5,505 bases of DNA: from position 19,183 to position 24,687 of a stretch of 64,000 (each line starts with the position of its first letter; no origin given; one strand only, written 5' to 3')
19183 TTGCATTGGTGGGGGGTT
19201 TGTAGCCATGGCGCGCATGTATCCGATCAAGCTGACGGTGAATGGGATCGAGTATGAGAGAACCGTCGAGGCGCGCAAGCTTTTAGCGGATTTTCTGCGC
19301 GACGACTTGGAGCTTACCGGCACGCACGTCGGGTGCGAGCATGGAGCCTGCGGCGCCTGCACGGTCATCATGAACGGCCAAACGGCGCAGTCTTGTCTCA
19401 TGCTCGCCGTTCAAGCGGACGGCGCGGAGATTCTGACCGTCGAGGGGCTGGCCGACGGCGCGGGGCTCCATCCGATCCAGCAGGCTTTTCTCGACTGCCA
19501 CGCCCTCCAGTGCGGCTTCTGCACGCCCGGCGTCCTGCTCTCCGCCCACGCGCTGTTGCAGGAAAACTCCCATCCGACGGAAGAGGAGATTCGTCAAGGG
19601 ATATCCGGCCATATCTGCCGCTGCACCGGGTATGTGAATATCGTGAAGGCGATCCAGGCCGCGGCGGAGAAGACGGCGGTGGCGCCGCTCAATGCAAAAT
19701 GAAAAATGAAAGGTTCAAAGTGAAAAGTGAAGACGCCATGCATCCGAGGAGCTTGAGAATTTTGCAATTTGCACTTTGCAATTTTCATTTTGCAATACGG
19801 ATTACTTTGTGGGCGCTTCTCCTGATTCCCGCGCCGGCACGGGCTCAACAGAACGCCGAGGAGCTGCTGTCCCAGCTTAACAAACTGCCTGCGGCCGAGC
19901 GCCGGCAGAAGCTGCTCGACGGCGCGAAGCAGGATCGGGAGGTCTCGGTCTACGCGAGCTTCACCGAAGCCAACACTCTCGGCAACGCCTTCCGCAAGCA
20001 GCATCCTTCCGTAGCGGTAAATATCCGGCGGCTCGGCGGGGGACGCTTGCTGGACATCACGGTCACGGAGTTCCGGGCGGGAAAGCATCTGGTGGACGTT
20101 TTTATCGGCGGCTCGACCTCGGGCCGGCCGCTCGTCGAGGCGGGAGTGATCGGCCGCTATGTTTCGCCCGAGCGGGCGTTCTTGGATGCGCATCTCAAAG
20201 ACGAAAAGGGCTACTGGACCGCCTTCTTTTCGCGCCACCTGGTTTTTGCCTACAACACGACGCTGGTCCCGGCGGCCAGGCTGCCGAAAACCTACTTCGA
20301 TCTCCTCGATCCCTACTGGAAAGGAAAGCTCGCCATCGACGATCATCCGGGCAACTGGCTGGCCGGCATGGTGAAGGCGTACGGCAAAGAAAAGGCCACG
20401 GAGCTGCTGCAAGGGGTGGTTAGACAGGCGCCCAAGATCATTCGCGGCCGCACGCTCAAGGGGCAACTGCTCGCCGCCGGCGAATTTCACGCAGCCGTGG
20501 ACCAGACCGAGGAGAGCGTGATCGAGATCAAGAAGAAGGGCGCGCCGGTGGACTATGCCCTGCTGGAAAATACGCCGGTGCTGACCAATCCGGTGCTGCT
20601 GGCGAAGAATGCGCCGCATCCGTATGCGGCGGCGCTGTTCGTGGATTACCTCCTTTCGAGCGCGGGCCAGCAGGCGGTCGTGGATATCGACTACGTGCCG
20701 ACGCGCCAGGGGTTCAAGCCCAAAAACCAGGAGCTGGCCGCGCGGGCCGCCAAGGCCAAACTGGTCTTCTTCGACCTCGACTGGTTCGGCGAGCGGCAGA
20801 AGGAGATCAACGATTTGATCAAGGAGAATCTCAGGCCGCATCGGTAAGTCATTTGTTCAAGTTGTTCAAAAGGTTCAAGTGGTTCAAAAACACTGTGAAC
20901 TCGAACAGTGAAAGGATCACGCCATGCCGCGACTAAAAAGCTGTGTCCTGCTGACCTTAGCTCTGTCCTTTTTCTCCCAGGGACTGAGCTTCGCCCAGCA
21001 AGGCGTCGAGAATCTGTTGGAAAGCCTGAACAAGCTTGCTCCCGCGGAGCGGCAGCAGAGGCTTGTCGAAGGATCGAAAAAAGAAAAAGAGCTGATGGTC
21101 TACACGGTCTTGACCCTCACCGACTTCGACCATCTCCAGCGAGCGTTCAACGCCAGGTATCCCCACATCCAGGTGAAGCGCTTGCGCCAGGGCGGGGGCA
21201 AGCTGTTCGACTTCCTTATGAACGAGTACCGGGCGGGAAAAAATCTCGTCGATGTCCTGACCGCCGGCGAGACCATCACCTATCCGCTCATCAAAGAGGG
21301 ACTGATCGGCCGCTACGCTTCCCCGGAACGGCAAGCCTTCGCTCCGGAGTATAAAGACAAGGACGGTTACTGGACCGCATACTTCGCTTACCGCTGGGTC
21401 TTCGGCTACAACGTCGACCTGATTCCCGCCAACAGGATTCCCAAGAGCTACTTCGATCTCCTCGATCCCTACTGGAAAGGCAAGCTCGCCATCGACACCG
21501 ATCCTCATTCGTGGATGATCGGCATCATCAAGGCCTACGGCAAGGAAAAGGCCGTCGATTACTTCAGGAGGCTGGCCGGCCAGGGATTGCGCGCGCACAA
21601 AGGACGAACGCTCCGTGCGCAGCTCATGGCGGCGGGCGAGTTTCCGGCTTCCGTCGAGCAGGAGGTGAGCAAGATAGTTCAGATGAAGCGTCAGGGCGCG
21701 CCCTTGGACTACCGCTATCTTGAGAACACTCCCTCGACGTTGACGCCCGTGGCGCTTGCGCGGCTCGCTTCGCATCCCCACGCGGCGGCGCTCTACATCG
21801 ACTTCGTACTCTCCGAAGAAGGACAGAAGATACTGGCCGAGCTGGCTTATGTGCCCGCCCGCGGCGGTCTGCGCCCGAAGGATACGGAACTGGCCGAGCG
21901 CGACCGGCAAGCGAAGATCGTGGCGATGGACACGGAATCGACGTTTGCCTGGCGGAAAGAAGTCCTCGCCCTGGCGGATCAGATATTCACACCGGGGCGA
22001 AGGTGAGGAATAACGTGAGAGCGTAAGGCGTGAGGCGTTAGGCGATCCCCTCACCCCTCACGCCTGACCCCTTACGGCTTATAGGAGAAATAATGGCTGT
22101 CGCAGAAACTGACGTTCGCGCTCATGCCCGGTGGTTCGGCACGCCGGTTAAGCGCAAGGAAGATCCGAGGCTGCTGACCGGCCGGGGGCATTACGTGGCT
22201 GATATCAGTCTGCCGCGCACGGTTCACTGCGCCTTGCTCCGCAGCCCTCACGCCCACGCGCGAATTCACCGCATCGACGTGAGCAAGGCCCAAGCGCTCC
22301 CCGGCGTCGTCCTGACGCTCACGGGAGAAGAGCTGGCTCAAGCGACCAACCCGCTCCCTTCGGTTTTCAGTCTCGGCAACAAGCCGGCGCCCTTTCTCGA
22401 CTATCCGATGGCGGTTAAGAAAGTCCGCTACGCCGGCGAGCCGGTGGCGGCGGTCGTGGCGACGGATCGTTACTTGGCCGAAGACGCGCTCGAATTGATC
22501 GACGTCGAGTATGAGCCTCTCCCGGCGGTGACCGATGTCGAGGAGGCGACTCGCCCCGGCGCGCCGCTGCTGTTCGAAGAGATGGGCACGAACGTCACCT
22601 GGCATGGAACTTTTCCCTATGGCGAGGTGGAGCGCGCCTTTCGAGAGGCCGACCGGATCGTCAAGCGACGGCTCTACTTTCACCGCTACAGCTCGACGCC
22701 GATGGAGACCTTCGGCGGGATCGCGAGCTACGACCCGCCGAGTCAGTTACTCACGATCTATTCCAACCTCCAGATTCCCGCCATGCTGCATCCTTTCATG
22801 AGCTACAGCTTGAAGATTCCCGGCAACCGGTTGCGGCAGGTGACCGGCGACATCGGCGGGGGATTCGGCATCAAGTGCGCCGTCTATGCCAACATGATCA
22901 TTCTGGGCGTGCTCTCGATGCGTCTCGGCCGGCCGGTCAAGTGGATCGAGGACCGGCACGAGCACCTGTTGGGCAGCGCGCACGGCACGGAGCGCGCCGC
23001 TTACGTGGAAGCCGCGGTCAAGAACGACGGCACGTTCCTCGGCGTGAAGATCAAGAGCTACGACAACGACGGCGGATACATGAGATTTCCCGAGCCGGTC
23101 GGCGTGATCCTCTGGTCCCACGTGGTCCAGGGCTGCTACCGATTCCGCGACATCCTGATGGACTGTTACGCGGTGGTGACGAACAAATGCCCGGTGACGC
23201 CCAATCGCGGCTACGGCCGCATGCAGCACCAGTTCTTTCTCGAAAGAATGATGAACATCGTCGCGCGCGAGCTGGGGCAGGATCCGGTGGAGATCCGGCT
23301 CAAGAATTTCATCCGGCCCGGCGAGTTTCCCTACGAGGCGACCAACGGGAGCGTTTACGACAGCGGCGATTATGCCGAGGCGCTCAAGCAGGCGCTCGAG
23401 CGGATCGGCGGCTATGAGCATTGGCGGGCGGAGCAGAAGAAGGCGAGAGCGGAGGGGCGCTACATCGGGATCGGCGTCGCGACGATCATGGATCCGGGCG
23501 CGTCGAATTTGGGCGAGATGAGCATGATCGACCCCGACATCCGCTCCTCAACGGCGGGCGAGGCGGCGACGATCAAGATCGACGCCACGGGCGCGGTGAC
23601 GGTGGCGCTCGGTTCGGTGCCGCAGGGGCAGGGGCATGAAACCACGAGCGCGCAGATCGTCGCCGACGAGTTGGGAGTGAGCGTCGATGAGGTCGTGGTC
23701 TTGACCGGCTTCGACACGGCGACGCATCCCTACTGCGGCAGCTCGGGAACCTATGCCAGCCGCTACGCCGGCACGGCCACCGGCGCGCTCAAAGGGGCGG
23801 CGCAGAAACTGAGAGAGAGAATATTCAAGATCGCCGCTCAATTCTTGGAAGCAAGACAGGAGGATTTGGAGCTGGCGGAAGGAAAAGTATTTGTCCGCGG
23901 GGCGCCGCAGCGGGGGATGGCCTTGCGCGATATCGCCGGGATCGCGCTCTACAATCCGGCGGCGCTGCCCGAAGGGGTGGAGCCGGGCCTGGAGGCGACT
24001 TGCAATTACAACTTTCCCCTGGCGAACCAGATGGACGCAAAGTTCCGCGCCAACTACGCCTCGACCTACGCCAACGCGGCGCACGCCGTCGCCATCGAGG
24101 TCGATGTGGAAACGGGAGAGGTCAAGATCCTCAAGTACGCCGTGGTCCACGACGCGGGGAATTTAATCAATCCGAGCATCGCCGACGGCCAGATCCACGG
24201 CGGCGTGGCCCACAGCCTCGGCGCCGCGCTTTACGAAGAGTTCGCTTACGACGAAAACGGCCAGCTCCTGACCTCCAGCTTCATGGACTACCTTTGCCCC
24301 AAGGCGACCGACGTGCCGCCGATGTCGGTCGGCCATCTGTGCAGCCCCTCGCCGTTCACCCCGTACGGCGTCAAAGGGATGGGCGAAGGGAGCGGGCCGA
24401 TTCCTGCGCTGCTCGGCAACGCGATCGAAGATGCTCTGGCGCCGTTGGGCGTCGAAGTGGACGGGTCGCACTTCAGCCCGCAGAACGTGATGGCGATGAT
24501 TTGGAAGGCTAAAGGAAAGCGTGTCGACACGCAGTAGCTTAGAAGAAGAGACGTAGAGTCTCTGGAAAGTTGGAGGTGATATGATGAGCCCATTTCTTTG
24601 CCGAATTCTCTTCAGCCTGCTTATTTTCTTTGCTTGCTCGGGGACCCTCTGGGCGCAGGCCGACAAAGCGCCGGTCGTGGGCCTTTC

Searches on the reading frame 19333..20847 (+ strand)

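Call 17: search_protein_families(library=pfam, proteins=[window:19333-20847:+])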
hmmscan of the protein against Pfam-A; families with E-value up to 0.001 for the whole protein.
window:19333-20847:+ (504 aa): 4 families
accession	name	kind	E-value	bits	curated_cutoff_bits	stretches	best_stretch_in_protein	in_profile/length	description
PF13343.11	SBP_bac_6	-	2.6e-18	66.8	24.6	1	253-467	3-223/245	Bacterial extracellular solute-binding protein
PF13416.11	SBP_bac_8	-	5.1e-14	53.2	27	1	218-465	4-268/279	Bacterial extracellular solute-binding protein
PF13531.11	SBP_bac_11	-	6.1e-10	39.7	25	1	215-449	15-221/227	Bacterial extracellular solute-binding protein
PF01547.30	SBP_bac_1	-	1e-09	39.2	26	1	213-447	10-307/307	Bacterial extracellular solute-binding protein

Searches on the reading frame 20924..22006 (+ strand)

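Call 17: search_protein_families(library=pfam, proteins=[window:20924-22006:+])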
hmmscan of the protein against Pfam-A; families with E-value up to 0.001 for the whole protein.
window:20924-22006:+ (360 aa): 4 families
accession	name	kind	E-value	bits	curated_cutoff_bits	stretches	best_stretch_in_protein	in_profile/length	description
PF13343.11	SBP_bac_6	-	3.4e-22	79.6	24.6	1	109-334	4-238/245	Bacterial extracellular solute-binding protein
PF13416.11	SBP_bac_8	-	7.9e-15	55.8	27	1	74-317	5-266/279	Bacterial extracellular solute-binding protein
PF13531.11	SBP_bac_11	-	0.0001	22.6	25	1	232-305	148-222/227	Bacterial extracellular solute-binding protein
PF01547.30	SBP_bac_1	-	0.00011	22.7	26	1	73-302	15-307/307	Bacterial extracellular solute-binding protein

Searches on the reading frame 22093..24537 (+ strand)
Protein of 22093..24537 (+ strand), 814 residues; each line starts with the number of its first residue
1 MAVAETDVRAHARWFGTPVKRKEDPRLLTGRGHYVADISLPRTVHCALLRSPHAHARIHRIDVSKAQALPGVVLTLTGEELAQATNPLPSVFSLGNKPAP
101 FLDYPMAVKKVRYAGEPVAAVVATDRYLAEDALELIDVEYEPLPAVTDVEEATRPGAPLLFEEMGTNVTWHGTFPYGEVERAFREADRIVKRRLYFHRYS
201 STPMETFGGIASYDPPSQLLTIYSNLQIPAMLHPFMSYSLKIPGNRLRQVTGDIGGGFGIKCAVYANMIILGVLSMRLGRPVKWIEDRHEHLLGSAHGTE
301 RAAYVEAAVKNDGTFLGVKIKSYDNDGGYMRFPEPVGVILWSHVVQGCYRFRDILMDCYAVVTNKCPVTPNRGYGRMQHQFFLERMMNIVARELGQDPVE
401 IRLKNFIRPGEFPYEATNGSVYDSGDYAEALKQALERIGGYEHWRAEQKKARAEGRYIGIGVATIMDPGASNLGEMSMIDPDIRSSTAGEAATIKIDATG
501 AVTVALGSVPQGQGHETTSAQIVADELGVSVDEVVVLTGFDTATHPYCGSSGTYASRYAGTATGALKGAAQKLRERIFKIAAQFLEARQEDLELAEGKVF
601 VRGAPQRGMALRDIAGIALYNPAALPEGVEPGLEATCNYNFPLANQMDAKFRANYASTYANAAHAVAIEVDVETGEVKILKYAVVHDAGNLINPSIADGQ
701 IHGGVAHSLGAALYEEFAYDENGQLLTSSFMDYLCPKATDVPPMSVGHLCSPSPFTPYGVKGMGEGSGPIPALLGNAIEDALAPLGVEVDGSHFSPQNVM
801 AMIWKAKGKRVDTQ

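Call 17: search_protein_families(library=pfam, proteins=[window:22093-24537:+])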
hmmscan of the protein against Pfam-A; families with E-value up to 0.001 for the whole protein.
window:22093-24537:+ (814 aa): 3 families
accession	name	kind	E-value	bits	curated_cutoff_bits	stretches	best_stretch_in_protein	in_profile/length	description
PF20256.3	MoCoBD_2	-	4.2e-82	276.3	27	1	439-742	6-283/283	Molybdopterin cofactor-binding domain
PF02738.23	MoCoBD_1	-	4e-67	226.3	27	1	164-406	5-244/244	Molybdopterin cofactor-binding domain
PF01315.27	Ald_Xan_dh_C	-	2.4e-30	105.5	31.3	1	29-144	1-110/110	Aldehyde oxidase and xanthine dehydrogenase, a/b hammerhead domain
